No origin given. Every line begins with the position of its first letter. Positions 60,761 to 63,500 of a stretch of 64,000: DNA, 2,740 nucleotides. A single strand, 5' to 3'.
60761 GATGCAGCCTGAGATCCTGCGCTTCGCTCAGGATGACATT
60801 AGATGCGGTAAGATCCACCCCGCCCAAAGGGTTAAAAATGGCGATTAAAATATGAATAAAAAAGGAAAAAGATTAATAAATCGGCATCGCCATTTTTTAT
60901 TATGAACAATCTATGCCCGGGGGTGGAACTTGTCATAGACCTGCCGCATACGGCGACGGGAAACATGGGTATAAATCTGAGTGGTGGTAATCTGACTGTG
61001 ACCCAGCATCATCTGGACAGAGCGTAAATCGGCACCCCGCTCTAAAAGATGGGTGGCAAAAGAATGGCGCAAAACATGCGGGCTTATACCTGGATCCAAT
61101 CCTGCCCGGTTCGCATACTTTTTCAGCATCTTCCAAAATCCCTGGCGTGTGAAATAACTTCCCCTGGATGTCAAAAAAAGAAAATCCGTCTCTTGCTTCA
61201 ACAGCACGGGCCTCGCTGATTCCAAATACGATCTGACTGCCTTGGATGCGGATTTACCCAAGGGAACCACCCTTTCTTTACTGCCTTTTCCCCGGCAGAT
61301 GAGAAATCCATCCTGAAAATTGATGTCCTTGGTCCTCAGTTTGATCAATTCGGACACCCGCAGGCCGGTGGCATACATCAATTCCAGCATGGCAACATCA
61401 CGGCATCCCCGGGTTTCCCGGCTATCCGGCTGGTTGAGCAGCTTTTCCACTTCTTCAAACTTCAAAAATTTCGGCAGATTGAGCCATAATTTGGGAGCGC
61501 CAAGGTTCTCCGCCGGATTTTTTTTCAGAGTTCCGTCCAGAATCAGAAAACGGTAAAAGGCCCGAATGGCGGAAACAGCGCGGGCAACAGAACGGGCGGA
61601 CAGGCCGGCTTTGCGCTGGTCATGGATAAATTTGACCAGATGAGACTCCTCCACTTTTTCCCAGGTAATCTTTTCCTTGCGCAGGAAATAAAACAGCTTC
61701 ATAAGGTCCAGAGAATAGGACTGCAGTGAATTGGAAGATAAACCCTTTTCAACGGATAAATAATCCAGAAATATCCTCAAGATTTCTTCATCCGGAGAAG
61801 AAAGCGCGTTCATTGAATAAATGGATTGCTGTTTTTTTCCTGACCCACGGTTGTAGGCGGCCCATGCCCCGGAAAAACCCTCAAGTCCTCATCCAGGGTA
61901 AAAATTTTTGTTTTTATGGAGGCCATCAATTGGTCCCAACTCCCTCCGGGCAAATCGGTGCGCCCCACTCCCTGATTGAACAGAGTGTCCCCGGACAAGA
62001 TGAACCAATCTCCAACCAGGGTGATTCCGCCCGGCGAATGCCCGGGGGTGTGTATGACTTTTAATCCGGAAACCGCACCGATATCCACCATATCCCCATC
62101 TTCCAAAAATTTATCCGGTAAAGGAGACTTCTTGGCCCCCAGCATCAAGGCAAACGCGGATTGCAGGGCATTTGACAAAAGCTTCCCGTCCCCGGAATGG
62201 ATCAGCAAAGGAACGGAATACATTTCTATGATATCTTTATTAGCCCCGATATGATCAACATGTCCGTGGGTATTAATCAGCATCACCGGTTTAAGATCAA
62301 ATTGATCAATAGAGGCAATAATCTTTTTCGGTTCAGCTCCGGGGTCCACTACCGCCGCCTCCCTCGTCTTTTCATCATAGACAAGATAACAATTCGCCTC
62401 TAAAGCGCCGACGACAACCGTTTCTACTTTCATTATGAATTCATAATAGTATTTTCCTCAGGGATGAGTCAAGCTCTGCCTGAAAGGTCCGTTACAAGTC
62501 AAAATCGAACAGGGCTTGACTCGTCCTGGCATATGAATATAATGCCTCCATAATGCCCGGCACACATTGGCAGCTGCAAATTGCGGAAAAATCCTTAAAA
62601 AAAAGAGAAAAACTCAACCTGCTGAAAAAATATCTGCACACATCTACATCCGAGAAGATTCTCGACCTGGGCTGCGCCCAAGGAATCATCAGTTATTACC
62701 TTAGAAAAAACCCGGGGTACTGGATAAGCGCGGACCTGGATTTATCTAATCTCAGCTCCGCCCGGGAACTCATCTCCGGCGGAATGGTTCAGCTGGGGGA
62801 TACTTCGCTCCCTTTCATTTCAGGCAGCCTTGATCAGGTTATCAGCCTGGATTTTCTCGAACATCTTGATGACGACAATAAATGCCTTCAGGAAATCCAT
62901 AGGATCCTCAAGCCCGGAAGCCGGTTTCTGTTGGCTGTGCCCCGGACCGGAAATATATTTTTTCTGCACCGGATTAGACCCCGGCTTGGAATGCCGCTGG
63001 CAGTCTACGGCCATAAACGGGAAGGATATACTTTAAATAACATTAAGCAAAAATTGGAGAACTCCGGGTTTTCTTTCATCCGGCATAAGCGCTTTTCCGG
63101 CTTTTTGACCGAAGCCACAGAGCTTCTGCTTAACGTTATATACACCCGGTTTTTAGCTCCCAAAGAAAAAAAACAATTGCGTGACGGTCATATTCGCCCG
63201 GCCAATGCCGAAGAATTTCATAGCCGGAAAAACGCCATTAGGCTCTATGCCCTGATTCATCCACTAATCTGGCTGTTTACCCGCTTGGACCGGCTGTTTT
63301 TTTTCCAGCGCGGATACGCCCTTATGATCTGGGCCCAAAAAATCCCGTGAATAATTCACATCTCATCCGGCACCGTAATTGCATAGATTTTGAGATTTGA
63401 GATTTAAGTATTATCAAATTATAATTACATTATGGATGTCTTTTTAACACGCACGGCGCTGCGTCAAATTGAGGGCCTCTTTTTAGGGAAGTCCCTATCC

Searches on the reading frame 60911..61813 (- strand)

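Call 38: search_protein_families(library=pfam, proteins=[window:60911-61813:-])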
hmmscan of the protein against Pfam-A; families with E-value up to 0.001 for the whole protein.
window:60911-61813:- (300 aa): 4 families
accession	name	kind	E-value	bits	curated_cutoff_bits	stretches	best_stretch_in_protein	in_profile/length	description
PF00589.27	Phage_integrase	-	3.9e-54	183.4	27.1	1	115-286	1-170/172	Phage integrase family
PF02899.23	Phage_int_SAM_1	-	3.3e-21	75.8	22.3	1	15-92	4-81/83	Phage integrase, N-terminal SAM-like domain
PF13495.12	Phage_int_SAM_4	-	0.00018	22.3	27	1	12-88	2-76/85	Phage integrase, N-terminal SAM-like domain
PF13102.12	Phage_int_SAM_5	-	0.00094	20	22.3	0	22-101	13-93/98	Phage integrase SAM-like domain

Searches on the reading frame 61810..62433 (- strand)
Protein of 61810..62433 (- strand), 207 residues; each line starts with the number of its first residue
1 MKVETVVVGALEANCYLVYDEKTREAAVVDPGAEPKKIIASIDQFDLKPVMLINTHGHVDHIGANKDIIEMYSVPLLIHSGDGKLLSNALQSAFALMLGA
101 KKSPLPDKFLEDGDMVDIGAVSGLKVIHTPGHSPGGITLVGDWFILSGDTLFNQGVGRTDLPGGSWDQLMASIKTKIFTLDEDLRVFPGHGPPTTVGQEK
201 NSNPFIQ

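Call 70: search_protein_families(library=pfam, max_evalue=0.00001, proteins=[window:61810-62433:-])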
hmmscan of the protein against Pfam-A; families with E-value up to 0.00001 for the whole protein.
window:61810-62433:- (207 aa): 1 family
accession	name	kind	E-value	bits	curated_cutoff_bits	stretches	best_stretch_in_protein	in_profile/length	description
PF00753.33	Lactamase_B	-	3.1e-25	89.7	22.7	1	9-190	2-196/196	Metallo-beta-lactamase superfamily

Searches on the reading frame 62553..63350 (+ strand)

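Call 70: search_protein_families(library=pfam, max_evalue=0.00001, proteins=[window:62553-63350:+])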
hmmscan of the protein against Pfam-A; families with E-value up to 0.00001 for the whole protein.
window:62553-63350:+ (265 aa): 5 families
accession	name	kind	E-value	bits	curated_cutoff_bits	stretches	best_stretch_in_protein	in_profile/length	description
PF08241.18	Methyltransf_11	-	2e-15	57.7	21.2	1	37-126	1-94/95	Methyltransferase domain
PF13649.12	Methyltransf_25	-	1.2e-10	42.4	27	1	36-122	1-96/97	Methyltransferase domain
PF13489.12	Methyltransf_23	-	7.7e-09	35.9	27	1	30-174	20-160/164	Methyltransferase domain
PF13847.12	Methyltransf_31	-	1.5e-08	34.9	27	1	33-131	4-113/145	Methyltransferase domain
PF08242.18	Methyltransf_12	-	1.6e-06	29.2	30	1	37-124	1-97/98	Methyltransferase domain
